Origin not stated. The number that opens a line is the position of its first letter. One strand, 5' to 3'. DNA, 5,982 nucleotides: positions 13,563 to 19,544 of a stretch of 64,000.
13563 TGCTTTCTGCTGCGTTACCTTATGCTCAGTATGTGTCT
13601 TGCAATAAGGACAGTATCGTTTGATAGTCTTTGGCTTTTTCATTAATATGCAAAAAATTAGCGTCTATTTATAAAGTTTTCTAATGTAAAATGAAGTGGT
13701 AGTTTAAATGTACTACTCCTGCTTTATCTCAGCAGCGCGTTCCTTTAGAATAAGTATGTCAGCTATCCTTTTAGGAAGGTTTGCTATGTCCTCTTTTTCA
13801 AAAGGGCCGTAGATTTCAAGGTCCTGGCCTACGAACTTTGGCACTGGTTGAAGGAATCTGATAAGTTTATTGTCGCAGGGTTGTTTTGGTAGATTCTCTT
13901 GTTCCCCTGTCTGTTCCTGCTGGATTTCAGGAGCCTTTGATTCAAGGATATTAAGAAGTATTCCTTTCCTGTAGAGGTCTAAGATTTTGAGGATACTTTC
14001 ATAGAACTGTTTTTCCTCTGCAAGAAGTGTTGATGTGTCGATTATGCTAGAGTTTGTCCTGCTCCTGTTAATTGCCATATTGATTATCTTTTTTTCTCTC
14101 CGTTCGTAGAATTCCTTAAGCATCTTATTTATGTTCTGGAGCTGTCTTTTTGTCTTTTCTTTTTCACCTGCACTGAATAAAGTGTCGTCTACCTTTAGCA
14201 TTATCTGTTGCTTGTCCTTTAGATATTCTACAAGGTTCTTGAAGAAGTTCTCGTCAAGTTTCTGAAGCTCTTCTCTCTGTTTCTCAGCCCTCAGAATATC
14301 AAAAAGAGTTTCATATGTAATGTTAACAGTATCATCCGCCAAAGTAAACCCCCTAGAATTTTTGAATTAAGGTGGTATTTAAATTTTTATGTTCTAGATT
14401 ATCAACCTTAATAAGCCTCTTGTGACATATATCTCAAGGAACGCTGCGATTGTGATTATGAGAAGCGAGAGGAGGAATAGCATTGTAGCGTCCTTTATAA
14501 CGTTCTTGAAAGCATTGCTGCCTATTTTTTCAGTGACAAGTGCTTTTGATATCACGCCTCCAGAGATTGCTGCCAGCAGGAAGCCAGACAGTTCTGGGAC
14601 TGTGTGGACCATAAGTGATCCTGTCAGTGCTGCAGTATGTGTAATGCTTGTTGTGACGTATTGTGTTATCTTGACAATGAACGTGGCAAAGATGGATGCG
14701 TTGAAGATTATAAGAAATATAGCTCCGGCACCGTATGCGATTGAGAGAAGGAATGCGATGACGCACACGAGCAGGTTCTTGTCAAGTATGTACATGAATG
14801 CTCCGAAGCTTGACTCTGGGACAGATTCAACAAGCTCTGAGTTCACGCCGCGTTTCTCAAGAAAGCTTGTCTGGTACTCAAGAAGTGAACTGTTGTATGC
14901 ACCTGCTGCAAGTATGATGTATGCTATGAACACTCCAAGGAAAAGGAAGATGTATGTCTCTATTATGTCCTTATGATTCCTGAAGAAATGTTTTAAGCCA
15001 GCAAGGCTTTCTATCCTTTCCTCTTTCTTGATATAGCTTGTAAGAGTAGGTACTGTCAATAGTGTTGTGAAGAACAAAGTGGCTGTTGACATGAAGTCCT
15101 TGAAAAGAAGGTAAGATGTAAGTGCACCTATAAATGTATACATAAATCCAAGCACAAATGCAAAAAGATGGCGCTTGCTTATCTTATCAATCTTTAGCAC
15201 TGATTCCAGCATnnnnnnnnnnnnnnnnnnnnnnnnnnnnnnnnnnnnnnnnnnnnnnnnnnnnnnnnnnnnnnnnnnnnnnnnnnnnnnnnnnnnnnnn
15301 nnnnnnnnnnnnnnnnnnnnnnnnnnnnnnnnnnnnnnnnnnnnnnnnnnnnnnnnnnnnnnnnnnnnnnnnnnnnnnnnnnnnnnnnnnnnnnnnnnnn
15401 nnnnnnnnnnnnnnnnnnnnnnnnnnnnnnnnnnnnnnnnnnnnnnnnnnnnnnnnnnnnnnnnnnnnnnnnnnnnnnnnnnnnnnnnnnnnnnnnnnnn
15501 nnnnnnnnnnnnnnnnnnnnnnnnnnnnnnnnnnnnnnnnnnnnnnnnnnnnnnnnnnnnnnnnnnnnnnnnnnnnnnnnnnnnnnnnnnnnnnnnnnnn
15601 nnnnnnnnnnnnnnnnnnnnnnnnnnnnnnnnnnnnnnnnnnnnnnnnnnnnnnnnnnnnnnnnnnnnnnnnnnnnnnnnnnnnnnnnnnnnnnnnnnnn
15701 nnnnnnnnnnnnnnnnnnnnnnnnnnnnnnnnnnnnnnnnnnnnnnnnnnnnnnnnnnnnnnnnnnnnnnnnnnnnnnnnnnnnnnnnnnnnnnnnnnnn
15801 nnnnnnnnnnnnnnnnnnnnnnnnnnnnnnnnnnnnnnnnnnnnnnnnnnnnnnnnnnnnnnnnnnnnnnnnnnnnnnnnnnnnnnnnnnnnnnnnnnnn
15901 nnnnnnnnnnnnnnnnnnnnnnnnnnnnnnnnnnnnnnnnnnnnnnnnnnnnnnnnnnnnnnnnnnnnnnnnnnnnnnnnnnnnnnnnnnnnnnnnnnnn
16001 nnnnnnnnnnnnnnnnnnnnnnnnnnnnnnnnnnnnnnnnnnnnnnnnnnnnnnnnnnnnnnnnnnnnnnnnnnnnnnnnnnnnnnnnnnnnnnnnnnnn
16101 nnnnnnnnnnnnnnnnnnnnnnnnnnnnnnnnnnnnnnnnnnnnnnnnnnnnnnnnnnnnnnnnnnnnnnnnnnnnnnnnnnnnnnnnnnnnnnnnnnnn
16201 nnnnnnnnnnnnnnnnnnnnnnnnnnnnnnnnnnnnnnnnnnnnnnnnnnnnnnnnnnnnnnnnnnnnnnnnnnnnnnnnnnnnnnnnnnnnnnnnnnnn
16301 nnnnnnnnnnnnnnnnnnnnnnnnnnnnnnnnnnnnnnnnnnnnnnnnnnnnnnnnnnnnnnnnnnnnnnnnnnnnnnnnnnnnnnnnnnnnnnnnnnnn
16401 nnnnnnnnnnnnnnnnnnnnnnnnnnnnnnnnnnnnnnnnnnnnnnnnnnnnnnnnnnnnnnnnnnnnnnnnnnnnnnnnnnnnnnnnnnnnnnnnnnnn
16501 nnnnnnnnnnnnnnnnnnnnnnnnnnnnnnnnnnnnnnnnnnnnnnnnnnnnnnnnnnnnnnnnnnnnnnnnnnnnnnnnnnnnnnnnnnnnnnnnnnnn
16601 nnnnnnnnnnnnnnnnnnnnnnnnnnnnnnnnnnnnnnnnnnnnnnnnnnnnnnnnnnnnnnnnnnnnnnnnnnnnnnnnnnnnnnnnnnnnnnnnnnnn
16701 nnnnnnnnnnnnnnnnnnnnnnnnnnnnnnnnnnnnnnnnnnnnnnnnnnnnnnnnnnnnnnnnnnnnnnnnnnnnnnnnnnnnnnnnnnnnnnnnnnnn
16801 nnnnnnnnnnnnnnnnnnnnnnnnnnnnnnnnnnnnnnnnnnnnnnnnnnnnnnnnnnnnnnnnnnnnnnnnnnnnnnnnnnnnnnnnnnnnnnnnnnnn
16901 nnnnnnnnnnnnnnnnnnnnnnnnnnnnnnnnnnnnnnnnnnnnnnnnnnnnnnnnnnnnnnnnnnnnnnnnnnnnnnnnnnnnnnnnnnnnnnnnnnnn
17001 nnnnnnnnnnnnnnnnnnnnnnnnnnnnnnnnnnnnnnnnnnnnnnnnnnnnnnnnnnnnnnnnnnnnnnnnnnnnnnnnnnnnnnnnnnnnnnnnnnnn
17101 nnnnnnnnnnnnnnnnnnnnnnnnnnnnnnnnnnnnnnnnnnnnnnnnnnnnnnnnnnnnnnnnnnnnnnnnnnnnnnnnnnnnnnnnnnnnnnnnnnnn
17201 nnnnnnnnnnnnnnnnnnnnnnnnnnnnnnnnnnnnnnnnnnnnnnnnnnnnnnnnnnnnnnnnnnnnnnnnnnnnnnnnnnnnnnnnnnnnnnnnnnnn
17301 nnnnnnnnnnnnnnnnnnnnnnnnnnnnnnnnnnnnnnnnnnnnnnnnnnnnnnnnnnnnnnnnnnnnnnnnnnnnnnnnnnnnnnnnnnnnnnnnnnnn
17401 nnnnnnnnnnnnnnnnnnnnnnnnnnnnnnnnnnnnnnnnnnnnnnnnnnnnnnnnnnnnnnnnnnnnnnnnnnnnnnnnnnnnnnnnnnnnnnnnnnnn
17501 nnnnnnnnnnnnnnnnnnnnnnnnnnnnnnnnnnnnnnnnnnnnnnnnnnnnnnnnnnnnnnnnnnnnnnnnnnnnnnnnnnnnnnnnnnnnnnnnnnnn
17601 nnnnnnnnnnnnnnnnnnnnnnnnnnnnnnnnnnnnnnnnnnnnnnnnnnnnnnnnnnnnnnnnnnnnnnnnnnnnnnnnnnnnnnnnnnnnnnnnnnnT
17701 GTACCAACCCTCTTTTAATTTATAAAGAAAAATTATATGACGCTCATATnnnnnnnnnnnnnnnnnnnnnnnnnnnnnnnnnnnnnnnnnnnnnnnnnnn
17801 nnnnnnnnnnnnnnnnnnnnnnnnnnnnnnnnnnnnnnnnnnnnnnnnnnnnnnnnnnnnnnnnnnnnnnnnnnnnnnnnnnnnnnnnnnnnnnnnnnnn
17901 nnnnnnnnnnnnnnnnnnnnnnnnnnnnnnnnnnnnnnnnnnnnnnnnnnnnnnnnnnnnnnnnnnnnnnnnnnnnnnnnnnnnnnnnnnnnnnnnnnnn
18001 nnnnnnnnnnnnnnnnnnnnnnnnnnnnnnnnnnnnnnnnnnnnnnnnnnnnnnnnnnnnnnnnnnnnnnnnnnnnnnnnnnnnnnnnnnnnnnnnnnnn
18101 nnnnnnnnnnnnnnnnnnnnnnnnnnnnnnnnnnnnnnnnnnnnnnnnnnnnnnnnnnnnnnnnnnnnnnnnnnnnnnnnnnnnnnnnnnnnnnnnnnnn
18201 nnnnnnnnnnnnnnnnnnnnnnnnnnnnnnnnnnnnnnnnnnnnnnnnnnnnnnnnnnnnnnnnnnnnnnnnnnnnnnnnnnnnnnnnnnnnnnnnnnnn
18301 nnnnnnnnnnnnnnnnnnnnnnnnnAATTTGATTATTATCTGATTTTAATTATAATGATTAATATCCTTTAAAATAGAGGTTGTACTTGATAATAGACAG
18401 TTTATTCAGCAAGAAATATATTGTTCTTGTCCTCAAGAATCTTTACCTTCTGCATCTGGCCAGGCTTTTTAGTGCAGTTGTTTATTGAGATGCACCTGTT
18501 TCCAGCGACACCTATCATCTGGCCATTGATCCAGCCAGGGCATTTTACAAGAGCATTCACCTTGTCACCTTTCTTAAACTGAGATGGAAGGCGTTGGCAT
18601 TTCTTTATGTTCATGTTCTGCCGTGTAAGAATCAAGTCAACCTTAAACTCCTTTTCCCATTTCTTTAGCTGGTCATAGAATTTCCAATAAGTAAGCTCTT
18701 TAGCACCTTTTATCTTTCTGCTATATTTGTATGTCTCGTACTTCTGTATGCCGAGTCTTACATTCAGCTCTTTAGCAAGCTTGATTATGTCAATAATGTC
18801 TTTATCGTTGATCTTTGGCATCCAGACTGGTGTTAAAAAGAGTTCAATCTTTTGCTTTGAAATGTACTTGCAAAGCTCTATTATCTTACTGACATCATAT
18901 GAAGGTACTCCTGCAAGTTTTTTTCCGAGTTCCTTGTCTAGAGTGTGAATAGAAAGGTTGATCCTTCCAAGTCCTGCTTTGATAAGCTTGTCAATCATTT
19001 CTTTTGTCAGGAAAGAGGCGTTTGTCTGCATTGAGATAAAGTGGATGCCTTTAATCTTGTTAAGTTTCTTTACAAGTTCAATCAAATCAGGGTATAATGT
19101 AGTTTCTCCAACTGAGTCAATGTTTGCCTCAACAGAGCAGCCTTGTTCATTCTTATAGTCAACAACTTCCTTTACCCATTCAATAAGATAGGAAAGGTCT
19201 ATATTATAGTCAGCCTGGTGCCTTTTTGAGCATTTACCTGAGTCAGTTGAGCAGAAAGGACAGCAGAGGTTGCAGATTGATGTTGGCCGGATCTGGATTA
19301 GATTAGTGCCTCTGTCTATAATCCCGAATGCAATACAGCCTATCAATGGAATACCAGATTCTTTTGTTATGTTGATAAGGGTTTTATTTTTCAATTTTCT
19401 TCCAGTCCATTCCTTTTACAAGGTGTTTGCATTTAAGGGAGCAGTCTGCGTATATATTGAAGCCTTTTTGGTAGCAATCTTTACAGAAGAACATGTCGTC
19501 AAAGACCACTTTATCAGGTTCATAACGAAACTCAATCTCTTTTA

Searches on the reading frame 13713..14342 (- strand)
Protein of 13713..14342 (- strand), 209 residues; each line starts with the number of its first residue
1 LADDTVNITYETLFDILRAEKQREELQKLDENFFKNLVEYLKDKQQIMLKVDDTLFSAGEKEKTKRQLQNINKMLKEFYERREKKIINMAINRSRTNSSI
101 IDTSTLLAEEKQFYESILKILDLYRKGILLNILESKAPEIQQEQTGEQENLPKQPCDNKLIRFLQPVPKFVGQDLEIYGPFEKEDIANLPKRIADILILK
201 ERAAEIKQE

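Call 81: search_protein_families(library=pfam, proteins=[window:13713-14342:-], max_evalue=0.001)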
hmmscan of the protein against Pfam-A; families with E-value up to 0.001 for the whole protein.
window:13713-14342:- (209 aa): 1 family
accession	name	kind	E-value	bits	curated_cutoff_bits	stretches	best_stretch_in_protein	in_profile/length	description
PF22090.1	Gins51_C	-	1e-18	67.2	27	1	160-205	2-47/48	Gins51, C-terminal domain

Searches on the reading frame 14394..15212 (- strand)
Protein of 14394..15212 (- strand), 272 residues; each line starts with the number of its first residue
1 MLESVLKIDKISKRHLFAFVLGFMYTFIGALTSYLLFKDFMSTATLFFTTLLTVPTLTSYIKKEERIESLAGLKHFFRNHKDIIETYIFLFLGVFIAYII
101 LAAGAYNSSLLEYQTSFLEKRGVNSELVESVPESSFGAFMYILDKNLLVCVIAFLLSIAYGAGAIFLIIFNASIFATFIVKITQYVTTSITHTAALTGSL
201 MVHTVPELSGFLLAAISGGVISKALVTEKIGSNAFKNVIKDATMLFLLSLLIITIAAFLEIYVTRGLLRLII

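Call 81: search_protein_families(library=pfam, proteins=[window:14394-15212:-], max_evalue=0.001)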
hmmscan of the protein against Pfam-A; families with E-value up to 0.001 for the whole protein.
window:14394-15212:- (272 aa): 1 family
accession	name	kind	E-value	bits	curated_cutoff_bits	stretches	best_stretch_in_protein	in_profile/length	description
PF01944.22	SpoIIM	-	4.5e-14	53.2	26.9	1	88-265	3-163/163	Stage II sporulation protein M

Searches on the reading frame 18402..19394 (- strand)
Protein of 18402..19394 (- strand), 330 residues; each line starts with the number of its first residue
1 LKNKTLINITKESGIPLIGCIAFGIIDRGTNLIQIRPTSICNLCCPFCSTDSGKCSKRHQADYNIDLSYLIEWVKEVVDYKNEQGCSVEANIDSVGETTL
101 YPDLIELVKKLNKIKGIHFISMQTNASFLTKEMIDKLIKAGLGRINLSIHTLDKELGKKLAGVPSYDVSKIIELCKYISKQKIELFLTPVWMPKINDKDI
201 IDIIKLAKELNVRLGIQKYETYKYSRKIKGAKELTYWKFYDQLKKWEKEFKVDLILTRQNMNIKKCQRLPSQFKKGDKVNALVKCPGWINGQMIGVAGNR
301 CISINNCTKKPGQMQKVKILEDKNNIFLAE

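Call 11: search_protein_families(library=pfam, proteins=[window:18402-19394:-], max_evalue=0.001)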
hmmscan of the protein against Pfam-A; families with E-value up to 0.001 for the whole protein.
window:18402-19394:- (330 aa): 2 families
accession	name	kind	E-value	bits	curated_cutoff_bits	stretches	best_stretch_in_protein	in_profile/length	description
PF04055.27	Radical_SAM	-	2.2e-26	93.4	29.5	1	36-207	2-166/166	Radical SAM superfamily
PF19238.5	Radical_SAM_2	-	1.5e-05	25.2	26.7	1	129-201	64-134/151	Radical SAM-like domain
